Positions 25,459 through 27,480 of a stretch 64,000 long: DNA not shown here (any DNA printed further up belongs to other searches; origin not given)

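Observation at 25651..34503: Mycobacterial-type lipid-linked D-arabinofuranose donor pathway in a Gram-negative-looking genome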

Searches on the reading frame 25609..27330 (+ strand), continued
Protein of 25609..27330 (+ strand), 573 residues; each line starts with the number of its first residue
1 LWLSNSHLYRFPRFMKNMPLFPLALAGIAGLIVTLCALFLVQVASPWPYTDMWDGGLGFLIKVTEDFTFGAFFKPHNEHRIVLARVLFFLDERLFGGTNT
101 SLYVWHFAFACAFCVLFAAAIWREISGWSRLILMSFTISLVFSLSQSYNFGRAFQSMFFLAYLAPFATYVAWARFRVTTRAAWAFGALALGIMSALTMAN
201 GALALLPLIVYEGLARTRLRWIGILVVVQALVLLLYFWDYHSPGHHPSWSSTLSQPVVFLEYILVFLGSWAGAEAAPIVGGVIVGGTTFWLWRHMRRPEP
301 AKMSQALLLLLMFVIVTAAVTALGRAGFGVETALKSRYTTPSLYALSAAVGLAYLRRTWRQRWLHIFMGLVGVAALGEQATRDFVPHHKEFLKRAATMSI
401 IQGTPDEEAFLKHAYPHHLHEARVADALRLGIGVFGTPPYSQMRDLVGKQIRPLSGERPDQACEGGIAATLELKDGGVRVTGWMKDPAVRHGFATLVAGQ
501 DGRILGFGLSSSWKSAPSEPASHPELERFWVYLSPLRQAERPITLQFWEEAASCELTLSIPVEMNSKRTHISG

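Call 72: search_protein_families(library=pfam, proteins=[L065:7498-9462:+, L065:48-1154:+, L065:4150-5232:+, L020:7380-10049:+, L020:13474-15087:+, L020:6753-8723:-, L020:5026-6636:+, L020:3770-5611:+, L020:15748-16971:-, L020:17420-18811:-], max_evalue=0.001)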
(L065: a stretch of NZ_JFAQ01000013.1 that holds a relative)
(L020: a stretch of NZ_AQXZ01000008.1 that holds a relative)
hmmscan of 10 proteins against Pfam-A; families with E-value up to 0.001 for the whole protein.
L065:7498-9462:+ (654 aa): 0 families

L065:48-1154:+ (368 aa): 0 families

L065:4150-5232:+ (360 aa): 4 families
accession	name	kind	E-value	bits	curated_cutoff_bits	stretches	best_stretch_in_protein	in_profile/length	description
PF08241.18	Methyltransf_11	-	2.2e-10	41.5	21.2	1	184-274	1-95/95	Methyltransferase domain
PF08242.18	Methyltransf_12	-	1.3e-07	32.7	30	1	184-272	1-98/98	Methyltransferase domain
PF13489.12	Methyltransf_23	-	4.4e-07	30.2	27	1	173-294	13-143/164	Methyltransferase domain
PF13649.12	Methyltransf_25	-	4.8e-07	30.8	27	1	183-270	1-97/97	Methyltransferase domain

L020:7380-10049:+ (889 aa): 0 families

L020:13474-15087:+ (537 aa): 4 families
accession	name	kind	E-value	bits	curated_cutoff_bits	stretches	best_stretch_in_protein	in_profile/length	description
PF02771.21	Acyl-CoA_dh_N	-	3.5e-32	111.6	22.9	1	165-276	1-112/113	Acyl-CoA dehydrogenase, N-terminal domain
PF00441.29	Acyl-CoA_dh_1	-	1.6e-30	106.7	22.4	1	383-530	2-149/150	Acyl-CoA dehydrogenase, C-terminal domain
PF02770.24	Acyl-CoA_dh_M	-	1.4e-24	86.6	33.3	1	281-371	1-97/97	Acyl-CoA dehydrogenase, middle domain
PF08028.16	Acyl-CoA_dh_2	-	5.6e-08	33.6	22.7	1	403-516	7-130/134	Acyl-CoA dehydrogenase, C-terminal domain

L020:6753-8723:- (656 aa): 2 families
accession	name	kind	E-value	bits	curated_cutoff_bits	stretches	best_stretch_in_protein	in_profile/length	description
PF02705.21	K_trans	-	7.6e-171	569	24.8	1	36-490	2-453/454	K+ potassium transporter integral membrane domain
PF22776.1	K_trans_C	-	2.8e-34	118.5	24.8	1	503-655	1-150/151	K+ potassium transporter C-terminal domain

L020:5026-6636:+ (536 aa): 2 families
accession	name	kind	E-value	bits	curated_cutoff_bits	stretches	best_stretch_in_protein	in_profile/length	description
PF02518.31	HATPase_c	-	8.2e-23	81.4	26.4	1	422-535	3-110/111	Histidine kinase-, DNA gyrase B-, and HSP90-like ATPase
PF00512.31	HisKA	-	2e-15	57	26.9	1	307-374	1-66/66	His Kinase A (phospho-acceptor) domain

L020:3770-5611:+ (613 aa): 2 families
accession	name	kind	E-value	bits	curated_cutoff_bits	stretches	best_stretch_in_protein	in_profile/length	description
PF00072.30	Response_reg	-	8.5e-28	97.2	30.2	1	386-498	1-110/111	Response regulator receiver domain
PF00486.34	Trans_reg_C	-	4.3e-23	81.6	26.2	1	535-605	1-76/77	Transcriptional regulatory protein, C terminal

L020:15748-16971:- (407 aa): 2 families
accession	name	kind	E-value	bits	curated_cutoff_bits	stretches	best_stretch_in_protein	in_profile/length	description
PF20239.3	DUF6596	-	3.4e-25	88.7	27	1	179-278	1-102/102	Family of unknown function (DUF6596)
PF04542.20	Sigma70_r2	-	7.7e-09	35.7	24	1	19-82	3-68/71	Sigma-70 region 2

L020:17420-18811:- (463 aa): 2 families
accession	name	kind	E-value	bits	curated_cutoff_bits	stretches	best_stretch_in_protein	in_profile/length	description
PF00291.31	PALP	-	4.2e-78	263.1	35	1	9-296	3-295/295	Pyridoxal-phosphate dependent enzyme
PF00571.33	CBS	-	4e-17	62.7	24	2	407-458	2-56/57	CBS domain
